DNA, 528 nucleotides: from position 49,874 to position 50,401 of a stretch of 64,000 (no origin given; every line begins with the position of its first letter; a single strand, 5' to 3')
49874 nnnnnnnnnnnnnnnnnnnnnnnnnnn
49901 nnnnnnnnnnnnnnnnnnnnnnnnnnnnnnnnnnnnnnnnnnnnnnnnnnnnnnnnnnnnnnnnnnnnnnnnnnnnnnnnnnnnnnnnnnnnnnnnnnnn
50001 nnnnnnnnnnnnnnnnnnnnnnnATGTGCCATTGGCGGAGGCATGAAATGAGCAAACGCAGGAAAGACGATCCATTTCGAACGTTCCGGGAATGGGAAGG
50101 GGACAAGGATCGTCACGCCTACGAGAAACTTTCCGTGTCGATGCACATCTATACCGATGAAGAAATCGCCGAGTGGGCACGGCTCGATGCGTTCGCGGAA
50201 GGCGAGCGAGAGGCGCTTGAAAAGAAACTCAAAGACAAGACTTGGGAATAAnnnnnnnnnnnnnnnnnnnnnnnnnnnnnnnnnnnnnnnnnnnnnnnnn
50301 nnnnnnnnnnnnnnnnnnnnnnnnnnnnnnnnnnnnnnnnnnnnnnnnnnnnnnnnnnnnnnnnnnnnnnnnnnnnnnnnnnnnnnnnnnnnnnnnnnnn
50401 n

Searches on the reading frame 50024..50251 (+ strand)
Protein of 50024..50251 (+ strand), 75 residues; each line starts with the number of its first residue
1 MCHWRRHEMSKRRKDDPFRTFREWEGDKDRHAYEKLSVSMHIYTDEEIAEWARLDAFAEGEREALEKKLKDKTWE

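Call 5: search_protein_families(library=pfam, proteins=[window:50024-50251:+], max_evalue=0.01)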
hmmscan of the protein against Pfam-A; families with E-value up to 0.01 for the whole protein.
window:50024-50251:+ (75 aa): 0 families

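Call 37: search_dna_similar(query=window:50024-50248:+, collection=plasmids, mode=protein, max_evalue=0.01)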
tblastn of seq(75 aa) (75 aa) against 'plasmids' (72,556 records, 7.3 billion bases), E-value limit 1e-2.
No match.

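Call 68: search_protein_families(library=ncbifam, proteins=[window:50048-50248:+], max_evalue=0.01)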
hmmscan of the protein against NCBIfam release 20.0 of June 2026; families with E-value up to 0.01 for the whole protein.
window:50048-50248:+ (67 aa): 0 families

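Call 69: search_protein_families(library=padloc, proteins=[window:50048-50248:+], max_evalue=0.01)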
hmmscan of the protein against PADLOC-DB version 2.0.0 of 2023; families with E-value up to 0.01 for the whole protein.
window:50048-50248:+ (67 aa): 0 families

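Call 70: search_protein_families(library=phrogs, proteins=[window:50048-50248:+], max_evalue=0.01)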
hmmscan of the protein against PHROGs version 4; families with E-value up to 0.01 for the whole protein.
window:50048-50248:+ (67 aa): 0 families
